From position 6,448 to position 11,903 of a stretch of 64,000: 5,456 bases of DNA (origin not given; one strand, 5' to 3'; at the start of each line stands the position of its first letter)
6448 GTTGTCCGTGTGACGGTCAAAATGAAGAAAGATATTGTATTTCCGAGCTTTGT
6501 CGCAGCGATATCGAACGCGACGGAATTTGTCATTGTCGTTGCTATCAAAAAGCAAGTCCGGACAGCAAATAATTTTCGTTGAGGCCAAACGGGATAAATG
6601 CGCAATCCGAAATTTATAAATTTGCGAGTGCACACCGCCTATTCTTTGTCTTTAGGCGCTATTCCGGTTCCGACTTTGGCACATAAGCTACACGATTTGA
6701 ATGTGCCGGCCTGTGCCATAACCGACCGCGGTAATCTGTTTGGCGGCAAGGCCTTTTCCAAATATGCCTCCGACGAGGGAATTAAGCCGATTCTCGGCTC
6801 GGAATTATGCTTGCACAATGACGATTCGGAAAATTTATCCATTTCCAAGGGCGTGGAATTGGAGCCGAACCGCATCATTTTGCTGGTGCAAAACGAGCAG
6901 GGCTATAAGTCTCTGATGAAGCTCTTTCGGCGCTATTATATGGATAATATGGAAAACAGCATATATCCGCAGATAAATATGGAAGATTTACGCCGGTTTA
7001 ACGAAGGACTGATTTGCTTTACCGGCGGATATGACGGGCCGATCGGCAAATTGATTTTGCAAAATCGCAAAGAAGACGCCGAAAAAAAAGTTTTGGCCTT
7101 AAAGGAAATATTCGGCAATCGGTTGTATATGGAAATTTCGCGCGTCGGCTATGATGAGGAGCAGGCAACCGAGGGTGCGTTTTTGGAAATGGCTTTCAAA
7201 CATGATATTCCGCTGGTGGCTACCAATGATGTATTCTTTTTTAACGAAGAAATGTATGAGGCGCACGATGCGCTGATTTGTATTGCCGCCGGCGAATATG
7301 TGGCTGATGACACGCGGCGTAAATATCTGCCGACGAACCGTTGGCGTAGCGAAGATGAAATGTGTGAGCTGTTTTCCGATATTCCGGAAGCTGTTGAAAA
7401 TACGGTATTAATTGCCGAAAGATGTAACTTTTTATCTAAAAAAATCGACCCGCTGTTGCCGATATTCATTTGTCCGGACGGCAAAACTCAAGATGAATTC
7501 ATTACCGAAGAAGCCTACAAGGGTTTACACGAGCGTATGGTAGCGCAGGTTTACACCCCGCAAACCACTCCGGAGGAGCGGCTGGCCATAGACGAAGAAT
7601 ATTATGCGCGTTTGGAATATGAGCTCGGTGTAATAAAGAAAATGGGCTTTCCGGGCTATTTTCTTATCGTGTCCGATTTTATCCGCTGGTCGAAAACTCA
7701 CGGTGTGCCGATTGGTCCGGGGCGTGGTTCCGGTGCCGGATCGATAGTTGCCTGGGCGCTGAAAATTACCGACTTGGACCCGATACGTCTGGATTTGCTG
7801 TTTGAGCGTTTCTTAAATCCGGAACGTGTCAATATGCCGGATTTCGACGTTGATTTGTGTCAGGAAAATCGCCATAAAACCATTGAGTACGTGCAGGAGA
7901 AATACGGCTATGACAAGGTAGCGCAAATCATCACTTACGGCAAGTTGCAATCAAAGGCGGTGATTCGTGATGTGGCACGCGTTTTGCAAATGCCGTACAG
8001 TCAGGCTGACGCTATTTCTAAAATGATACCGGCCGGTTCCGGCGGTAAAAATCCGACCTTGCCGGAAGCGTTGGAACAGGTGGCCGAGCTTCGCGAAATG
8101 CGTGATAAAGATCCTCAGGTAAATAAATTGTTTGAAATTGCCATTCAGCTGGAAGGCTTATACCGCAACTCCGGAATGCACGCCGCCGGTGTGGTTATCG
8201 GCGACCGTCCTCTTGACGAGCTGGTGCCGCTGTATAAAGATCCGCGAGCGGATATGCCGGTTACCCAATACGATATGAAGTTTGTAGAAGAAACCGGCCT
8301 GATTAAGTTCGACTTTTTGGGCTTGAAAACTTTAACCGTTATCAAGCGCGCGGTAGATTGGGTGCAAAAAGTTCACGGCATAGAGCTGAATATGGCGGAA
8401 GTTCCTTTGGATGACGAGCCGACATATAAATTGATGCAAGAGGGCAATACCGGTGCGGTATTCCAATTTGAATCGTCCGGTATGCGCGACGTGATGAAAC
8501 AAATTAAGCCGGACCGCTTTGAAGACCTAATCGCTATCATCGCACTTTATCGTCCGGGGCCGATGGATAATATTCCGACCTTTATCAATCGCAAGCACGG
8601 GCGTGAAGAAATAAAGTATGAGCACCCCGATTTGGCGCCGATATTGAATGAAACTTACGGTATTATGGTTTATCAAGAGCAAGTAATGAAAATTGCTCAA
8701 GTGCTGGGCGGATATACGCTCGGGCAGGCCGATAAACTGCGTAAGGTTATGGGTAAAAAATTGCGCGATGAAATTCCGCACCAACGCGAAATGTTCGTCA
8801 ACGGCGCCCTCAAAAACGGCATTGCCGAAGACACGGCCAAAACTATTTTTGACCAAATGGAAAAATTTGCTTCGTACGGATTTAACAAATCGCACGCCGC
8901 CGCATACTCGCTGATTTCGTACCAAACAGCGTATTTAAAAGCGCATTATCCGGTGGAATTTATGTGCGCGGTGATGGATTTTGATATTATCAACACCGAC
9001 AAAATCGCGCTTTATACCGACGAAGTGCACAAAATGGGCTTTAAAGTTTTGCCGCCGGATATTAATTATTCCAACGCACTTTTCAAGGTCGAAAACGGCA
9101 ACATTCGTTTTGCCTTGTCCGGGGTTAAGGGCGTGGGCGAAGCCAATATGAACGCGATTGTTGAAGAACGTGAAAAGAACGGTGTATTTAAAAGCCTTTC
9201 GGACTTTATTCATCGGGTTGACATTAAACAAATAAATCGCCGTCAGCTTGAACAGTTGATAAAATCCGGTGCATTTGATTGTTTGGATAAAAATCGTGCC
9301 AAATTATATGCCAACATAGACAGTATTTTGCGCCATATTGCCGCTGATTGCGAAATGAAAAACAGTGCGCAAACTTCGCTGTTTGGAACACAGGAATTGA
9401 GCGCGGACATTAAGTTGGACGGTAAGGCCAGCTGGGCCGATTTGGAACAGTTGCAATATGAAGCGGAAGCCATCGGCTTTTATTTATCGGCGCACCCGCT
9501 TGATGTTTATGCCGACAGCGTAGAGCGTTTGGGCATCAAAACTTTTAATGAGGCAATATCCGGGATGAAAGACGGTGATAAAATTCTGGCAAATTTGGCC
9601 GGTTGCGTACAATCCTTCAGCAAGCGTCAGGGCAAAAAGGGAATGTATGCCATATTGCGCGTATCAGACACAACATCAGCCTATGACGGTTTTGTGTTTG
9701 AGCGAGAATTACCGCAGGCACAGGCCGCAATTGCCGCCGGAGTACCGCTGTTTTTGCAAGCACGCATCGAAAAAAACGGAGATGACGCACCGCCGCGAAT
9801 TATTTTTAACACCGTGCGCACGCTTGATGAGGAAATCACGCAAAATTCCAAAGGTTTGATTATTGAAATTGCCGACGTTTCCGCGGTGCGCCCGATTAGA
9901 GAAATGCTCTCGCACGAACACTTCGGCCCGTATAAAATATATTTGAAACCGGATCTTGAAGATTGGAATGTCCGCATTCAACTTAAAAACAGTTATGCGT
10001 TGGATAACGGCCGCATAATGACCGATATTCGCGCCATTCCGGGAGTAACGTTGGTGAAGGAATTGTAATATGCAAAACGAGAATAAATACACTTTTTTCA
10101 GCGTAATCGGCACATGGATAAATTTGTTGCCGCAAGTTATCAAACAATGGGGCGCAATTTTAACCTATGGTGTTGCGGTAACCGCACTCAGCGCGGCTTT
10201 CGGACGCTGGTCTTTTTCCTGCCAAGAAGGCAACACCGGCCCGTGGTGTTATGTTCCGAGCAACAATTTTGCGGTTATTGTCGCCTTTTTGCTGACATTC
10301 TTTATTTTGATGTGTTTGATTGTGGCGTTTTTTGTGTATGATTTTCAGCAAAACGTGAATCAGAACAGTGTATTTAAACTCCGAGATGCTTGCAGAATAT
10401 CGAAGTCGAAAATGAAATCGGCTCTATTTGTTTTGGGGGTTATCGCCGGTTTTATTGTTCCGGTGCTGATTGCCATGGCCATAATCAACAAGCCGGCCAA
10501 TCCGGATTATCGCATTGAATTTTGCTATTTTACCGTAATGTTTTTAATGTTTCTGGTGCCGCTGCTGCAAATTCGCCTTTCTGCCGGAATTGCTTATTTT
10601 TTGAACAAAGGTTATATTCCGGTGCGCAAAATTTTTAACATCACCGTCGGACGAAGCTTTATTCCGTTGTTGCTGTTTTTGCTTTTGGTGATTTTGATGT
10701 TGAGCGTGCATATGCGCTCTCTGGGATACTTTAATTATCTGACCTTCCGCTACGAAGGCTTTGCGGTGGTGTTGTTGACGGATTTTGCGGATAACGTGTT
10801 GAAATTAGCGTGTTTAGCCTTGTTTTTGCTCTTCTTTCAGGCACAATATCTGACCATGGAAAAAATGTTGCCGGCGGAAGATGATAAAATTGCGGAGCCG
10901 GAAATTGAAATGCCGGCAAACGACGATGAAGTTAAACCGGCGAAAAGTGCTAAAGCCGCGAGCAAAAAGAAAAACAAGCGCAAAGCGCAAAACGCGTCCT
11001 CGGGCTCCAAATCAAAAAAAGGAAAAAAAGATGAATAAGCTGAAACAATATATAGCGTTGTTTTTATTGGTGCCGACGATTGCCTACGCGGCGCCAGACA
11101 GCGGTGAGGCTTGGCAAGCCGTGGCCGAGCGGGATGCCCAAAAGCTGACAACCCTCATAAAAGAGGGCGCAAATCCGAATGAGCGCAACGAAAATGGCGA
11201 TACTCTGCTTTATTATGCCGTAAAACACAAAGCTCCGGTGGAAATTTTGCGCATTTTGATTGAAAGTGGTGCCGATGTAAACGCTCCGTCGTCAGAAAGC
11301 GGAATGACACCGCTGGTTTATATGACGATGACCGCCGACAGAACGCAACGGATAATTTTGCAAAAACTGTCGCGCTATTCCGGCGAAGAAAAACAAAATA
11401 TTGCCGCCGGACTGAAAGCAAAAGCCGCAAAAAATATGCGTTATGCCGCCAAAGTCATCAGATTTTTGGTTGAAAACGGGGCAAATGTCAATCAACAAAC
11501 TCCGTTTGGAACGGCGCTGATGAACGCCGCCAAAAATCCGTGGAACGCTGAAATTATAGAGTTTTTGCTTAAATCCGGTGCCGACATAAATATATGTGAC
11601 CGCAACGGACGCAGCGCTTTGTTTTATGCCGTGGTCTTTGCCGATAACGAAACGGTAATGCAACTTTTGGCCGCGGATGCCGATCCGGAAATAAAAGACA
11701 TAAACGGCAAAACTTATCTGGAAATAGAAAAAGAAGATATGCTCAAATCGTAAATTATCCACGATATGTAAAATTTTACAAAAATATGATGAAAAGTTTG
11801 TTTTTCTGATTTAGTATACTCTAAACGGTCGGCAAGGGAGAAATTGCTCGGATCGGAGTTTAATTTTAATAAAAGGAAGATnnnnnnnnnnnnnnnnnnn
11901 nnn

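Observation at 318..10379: Strictly co-oriented 15-17 bp motif (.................) clustered in the origin-proximal 10 kb, embedded in coding DNA in multiple frames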

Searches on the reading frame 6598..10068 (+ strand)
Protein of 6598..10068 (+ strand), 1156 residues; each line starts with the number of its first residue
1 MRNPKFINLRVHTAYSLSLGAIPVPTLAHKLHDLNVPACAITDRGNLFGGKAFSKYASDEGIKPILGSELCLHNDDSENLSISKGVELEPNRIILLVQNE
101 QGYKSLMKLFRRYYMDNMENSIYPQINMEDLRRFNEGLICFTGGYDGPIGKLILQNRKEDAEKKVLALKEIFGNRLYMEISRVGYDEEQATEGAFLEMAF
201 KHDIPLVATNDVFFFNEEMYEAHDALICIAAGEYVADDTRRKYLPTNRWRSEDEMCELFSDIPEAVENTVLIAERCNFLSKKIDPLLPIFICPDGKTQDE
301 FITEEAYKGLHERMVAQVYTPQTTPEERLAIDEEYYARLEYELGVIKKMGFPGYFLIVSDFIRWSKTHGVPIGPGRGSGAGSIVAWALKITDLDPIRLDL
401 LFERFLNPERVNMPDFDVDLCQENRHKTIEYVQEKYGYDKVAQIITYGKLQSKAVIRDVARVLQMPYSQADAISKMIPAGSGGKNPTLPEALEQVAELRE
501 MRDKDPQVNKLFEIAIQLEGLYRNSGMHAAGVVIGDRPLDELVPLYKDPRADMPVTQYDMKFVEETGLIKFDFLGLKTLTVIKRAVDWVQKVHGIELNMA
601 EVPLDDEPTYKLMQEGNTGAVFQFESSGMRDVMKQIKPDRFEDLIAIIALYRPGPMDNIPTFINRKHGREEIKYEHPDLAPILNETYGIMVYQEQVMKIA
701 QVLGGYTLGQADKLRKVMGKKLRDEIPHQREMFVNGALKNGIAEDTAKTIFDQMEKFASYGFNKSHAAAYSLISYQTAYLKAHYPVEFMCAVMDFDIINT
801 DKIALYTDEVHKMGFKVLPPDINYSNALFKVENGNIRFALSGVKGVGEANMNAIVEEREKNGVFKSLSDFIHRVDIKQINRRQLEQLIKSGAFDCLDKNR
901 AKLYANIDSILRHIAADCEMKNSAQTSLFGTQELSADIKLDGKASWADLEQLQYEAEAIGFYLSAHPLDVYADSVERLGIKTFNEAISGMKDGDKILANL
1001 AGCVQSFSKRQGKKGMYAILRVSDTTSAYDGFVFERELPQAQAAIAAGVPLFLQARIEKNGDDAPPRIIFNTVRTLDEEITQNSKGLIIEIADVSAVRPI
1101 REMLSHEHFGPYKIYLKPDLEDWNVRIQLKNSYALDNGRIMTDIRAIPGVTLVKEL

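Call 7: search_protein_families(library=ncbifam, proteins=[window:6598-10068:+], max_evalue=0.00001)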
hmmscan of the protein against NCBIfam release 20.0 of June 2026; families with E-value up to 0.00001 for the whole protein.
window:6598-10068:+ (1156 aa): 13 families
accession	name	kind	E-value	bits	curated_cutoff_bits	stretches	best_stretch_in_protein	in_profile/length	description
NF004226.0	PRK05673.1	equivalog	0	1416.3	1002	1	2-1153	2-1143/1146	DNA polymerase III subunit alpha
TIGR00594.1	polc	superfamily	0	1254.4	434.35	1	6-1034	1-1022/1022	DNA polymerase III subunit alpha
NF005298.0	PRK06826.1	equivalog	0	1168.4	1260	1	4-1128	3-1124/1151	DNA polymerase III subunit alpha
NF005617.0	PRK07374.1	equivalog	2.5e-292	972.9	1653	1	5-1106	2-1110/1170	DNA polymerase III subunit alpha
NF005377.0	PRK06920.1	equivalog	6.1e-274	911.7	1806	1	5-1081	2-1028/1108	DNA polymerase III subunit alpha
NF007079.0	PRK09532.1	equivalog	1.2e-211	705.3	1525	1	6-764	3-778/876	DNA polymerase III subunit alpha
NF005516.0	PRK07135.1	equivalog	4.1e-198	660.8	1084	2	259-1039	188-942/974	DNA polymerase III DnaE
NF005582.0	PRK07279.1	equivalog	4.4e-192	640.8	1279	1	202-1062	146-952/1033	DNA polymerase III subunit alpha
NF004550.0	PRK05898.1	equivalog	5.7e-182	607.3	1182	1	204-920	135-833/971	DNA polymerase III subunit alpha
NF004225.0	PRK05672.1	subfamily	1.1e-177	593.2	939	1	3-1016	3-975/1047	error-prone DNA polymerase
NF005616.0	PRK07373.1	equivalog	2.8e-63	214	646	1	757-1075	33-359/449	DNA polymerase III subunit alpha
TIGR01405.1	polC_Gram_pos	equivalog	7e-42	143.3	1043.45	3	88-396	378-678/1211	DNA polymerase III subunit alpha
NF001688.0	PRK00448.1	equivalog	2e-41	141.6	873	2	88-396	612-913/1445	PolC-type DNA polymerase III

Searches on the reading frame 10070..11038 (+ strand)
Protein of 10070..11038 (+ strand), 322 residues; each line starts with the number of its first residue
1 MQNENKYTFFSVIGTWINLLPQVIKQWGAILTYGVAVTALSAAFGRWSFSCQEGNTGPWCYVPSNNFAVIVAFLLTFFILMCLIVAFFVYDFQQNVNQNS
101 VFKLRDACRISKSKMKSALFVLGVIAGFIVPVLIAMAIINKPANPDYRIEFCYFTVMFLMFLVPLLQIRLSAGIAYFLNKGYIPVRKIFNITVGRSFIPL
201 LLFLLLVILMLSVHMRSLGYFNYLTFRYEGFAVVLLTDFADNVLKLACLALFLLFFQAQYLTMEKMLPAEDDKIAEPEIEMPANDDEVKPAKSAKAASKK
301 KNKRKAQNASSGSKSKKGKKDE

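Call 7: search_protein_families(library=ncbifam, proteins=[window:10070-11038:+], max_evalue=0.00001)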
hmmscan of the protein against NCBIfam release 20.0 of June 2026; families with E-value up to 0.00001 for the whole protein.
window:10070-11038:+ (322 aa): 0 families

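Call 20: search_protein_families(library=pfam, proteins=[window:10070-11038:+], max_evalue=1)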
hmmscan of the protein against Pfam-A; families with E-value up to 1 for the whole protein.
window:10070-11038:+ (322 aa): 2 families
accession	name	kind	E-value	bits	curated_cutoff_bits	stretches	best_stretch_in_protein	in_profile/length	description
PF12911.12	OppC_N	-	0.043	14.1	23.9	1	65-98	13-48/53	N-terminal TM domain of oligopeptide transport permease C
PF18926.5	DUF5676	-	0.89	10.9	27.6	1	66-138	4-75/82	2TM family of unknown function (DUF5676)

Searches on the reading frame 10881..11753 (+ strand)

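Call 7: search_protein_families(library=ncbifam, proteins=[window:10881-11753:+], max_evalue=0.00001)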
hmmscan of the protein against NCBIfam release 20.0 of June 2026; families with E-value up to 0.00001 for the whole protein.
window:10881-11753:+ (290 aa): 5 families
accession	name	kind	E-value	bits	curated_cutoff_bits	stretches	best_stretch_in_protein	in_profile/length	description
NF043029.1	T4SS_AnkY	equivalog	1.4e-17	63.4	600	1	160-284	407-532/543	Dot/Icm T4SS effector AnkY/LegA9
NF043023.1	T4SS_AnkH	equivalog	8.2e-15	54.5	600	1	192-280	14-102/467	Dot/Icm T4SS effector AnkH/LegA3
NF043028.1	T4SS_AnkX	equivalog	5.7e-08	31.4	1400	0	192-266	563-637/938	Dot/Icm T4SS effector AnkN/AnkX/LegA8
NF043022.1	T4SS_AnkG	equivalog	1.9e-07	30.2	500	0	192-283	348-443/455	Dot/Icm T4SS effector AnkG/AnkZ/LegA7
NF041931.2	MzaA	equivalog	3.3e-06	26.2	800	0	192-272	17-96/726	MZA anti-phage system associated sigma-70 family RNA polymerase sigma factor MzaA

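Call 20: search_protein_families(library=pfam, proteins=[window:10881-11753:+], max_evalue=1)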
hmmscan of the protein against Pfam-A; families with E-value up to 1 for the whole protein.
window:10881-11753:+ (290 aa): 9 families
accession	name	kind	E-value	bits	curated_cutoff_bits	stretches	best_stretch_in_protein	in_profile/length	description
PF12796.13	Ank_2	-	3.9e-25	88.7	27.3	2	182-273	4-90/90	Ankyrin repeats (3 copies)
PF00023.36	Ank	-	2.5e-24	84.4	21.1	4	105-136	1-31/33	Ankyrin repeat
PF13637.12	Ank_4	-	5.9e-23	80.9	22.7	4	224-263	11-49/50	Ankyrin repeats (many copies)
PF13857.12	Ank_5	-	1.4e-15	57.6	27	2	196-250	1-56/56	Ankyrin repeats (many copies)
PF13606.12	Ank_3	-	2.2e-14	52.4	22.3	2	105-135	1-30/30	Ankyrin repeat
PF23745.1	ANK_LRRK2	-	3.4e-06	27.4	27.5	1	174-264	30-114/130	LRRK2 ANK repeat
PF02784.22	Orn_Arg_deC_N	-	0.056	13.2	23.4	1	106-139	16-49/247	Pyridoxal-dependent decarboxylase, pyridoxal binding domain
PF11640.13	TAN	-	0.23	12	27.1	1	153-202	40-94/150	Telomere-length maintenance and DNA damage repair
PF24112.1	Amanitin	-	0.24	11.6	27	1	219-236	17-34/35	Amanitin toxin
